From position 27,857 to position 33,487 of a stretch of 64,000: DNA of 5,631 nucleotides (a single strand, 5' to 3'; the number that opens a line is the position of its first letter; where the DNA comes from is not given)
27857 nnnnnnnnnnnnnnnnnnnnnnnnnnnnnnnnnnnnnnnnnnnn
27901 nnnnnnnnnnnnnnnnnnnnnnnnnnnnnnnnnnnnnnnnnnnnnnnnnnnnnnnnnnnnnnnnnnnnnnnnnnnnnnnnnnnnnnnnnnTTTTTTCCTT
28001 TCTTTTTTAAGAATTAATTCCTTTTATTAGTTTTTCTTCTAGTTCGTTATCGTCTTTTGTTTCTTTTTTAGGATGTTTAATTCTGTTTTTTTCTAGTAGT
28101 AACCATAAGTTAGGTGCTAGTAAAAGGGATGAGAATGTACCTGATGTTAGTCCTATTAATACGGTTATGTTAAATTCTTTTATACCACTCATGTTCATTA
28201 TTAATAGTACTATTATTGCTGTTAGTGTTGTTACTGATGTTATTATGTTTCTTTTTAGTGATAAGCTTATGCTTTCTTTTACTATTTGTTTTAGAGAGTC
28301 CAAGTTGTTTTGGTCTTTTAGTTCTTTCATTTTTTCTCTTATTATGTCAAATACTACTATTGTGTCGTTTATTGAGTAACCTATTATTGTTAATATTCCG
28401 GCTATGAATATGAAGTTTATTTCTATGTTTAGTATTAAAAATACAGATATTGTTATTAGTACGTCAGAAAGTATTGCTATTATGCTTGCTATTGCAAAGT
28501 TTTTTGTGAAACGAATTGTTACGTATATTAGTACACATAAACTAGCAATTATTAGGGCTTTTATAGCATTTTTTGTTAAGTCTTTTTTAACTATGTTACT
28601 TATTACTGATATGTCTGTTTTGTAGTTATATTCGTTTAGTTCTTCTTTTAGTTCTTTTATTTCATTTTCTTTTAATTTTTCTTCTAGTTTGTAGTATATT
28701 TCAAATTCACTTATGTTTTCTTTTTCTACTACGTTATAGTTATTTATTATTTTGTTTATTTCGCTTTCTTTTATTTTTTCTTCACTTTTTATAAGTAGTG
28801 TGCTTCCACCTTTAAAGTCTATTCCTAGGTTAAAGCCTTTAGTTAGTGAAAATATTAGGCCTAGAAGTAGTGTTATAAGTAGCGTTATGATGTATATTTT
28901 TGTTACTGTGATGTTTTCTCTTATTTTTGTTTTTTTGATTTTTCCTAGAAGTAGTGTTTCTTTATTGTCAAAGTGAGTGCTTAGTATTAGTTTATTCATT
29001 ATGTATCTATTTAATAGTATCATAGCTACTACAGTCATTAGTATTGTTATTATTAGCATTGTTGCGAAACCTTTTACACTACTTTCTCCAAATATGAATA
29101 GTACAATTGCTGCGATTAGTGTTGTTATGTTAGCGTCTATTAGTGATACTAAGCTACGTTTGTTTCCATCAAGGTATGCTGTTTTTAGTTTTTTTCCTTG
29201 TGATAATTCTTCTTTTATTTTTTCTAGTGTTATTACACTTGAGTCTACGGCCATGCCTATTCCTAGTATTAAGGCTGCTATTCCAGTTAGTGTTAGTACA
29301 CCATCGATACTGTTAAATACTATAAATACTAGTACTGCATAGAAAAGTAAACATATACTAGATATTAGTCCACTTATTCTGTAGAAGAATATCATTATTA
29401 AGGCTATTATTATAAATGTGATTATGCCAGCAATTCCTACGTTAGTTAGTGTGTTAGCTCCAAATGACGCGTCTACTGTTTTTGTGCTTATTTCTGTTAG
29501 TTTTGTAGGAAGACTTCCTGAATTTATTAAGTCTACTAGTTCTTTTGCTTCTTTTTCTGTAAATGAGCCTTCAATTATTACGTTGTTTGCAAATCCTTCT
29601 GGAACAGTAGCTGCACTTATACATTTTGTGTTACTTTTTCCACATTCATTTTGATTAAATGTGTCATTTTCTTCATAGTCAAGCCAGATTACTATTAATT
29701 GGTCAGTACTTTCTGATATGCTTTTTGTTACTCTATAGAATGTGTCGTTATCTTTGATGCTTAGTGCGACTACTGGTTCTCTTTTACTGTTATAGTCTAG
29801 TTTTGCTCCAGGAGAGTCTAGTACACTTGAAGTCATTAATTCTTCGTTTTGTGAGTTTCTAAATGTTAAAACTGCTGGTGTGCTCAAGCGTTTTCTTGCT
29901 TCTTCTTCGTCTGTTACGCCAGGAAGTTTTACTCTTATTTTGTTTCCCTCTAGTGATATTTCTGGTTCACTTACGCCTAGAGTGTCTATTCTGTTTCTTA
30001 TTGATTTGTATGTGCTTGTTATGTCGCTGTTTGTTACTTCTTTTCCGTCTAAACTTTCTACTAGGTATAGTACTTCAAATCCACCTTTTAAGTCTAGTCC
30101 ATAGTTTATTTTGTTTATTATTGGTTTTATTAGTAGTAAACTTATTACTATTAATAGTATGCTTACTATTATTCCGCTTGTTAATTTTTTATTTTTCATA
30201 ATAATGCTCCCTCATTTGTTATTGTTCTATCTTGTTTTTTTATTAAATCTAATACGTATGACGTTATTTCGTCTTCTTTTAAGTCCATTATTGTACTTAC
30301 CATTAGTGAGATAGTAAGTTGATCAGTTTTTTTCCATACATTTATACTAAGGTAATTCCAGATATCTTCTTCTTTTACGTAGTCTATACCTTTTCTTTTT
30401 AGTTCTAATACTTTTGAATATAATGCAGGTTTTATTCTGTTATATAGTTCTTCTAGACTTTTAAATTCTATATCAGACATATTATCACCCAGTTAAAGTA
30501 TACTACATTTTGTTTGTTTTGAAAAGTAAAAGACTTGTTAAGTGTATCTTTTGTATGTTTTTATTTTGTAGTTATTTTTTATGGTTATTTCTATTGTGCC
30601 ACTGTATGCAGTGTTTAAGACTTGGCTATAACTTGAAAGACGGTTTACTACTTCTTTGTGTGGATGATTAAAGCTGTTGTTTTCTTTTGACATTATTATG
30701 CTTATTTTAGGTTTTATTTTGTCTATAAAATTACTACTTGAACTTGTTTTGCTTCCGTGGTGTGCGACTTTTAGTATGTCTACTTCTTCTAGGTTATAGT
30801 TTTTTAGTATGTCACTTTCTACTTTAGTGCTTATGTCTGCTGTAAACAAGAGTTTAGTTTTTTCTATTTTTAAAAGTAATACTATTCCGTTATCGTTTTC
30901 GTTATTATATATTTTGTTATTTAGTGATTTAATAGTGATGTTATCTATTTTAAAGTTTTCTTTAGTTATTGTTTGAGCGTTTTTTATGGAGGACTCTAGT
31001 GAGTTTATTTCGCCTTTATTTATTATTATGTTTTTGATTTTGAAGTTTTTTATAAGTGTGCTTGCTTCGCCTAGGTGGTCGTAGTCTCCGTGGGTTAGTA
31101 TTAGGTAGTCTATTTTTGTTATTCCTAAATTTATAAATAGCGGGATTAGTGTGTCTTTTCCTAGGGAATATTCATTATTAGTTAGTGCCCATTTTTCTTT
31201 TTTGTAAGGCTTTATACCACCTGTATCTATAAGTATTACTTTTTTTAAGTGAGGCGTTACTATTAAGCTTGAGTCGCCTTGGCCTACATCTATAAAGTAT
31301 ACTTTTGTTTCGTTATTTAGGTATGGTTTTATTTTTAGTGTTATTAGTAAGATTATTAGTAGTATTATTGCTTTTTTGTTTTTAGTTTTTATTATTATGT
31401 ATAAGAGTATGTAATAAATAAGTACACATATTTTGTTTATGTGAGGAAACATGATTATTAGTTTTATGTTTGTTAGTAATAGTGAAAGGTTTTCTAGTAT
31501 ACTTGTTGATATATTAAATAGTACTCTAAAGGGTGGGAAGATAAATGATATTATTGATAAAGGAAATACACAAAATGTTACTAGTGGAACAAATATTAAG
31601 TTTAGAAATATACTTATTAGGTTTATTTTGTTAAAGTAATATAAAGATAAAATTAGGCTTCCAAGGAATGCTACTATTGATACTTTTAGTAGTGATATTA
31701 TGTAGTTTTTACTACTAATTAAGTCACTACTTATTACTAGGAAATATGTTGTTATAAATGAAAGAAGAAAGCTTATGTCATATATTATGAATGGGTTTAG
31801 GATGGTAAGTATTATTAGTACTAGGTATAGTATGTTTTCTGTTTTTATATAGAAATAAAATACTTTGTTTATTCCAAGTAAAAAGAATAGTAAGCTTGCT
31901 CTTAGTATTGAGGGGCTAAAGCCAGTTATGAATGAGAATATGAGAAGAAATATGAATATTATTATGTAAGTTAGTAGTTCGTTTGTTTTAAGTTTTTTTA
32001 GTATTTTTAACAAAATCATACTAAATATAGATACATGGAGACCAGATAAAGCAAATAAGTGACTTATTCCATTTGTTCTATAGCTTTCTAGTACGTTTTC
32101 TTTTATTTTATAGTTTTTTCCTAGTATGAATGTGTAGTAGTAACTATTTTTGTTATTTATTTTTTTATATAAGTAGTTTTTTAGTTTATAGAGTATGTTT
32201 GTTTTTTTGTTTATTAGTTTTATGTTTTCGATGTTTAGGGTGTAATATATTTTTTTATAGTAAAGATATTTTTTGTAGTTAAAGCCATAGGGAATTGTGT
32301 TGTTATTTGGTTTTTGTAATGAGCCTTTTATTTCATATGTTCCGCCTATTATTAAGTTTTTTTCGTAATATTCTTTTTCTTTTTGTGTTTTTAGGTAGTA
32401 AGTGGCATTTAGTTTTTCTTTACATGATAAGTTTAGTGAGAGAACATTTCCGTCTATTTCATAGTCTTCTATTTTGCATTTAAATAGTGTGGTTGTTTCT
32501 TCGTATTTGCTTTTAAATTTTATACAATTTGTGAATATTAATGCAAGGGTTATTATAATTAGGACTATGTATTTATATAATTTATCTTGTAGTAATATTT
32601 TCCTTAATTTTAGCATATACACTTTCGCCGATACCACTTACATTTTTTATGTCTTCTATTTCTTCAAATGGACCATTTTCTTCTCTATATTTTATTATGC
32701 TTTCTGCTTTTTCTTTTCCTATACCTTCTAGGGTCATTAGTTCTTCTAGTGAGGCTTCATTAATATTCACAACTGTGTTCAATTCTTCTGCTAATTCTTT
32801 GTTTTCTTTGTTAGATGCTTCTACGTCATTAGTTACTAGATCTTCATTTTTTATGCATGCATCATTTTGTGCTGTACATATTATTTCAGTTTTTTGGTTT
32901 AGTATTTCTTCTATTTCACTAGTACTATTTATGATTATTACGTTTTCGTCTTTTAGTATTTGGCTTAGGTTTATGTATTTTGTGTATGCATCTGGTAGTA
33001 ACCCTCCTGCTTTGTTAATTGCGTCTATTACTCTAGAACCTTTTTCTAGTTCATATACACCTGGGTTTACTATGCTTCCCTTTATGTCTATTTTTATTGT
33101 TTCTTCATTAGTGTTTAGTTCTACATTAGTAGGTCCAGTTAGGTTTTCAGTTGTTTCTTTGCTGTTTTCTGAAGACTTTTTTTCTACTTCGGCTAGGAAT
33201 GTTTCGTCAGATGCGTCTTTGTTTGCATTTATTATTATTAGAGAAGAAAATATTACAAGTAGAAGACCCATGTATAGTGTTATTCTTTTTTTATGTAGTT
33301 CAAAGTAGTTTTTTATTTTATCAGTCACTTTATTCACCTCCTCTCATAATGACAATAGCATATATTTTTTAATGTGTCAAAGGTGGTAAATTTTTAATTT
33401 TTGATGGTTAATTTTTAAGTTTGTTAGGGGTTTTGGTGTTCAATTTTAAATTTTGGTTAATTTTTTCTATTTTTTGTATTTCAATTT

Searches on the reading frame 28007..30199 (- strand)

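Call 44: search_protein_families(library=pfam, proteins=[window:28007-30199:-], max_evalue=0.001)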
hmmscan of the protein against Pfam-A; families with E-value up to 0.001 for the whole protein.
window:28007-30199:- (730 aa): 5 families
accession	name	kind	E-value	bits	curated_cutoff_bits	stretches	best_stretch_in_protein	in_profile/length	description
PF02355.23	SecD_SecF_C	-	7.9e-63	211.7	20.5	2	519-704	7-188/189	Protein export membrane protein SecD/SecF, C-terminal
PF21760.3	SecD_1st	-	5.6e-16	58.2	27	1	62-117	3-59/60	Protein translocase subunit SecDF, P1 domain, N-terminal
PF07549.19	Sec_GG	-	4.7e-12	45.5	20.3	1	450-473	2-25/28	SecD/SecF GG Motif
PF00873.25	ACR_tran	-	1.3e-11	43.4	28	2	513-709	302-496/1021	AcrB/AcrD/AcrF family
PF22599.2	SecDF_P1_head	-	2e-08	34.6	27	1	119-231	18-113/114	SecDF, P1 head subdomain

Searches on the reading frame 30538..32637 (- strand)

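Call 44: search_protein_families(library=pfam, proteins=[window:30538-32637:-], max_evalue=0.001)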
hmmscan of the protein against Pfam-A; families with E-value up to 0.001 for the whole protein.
window:30538-32637:- (699 aa): 3 families
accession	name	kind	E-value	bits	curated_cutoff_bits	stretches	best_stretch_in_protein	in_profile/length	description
PF03772.21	Competence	-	4.1e-44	151.4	23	1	171-418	2-266/270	Competence protein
PF00753.33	Lactamase_B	-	1.5e-15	58.1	22.7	1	450-648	2-192/196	Metallo-beta-lactamase superfamily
PF13567.11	DUF4131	-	4e-09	36.8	31.6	1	75-140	105-163/165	Domain of unknown function (DUF4131)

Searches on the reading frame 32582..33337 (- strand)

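Call 44: search_protein_families(library=pfam, proteins=[window:32582-33337:-], max_evalue=0.001)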
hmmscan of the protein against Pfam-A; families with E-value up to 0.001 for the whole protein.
window:32582-33337:- (251 aa): 8 families
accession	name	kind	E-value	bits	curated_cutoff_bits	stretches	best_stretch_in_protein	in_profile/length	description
PF12836.13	HHH_3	-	1.9e-21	76.4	27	1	188-249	4-65/65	Helix-hairpin-helix motif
PF10531.15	SLBB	-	5.4e-12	45.8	27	1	83-136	2-54/55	SLBB domain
PF00633.29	HHH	-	2.4e-11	43.3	24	1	189-217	2-30/30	Helix-hairpin-helix motif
PF12826.13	HHH_2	-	5.5e-08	33.3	27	1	180-219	17-56/64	Helix-hairpin-helix motif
PF14520.12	HHH_5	-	4e-05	24.4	27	0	184-216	20-53/57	Helix-hairpin-helix domain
PF03934.19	T2SSK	-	0.00015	22.5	24.2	1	190-249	1-61/63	Type II secretion system (T2SS), protein K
PF14579.12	HHH_6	-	0.00022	21.8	25.6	1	200-232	27-59/90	Helix-hairpin-helix motif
PF22461.2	SLBB_2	-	0.0005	20.6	27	1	82-122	2-44/79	SLBB domain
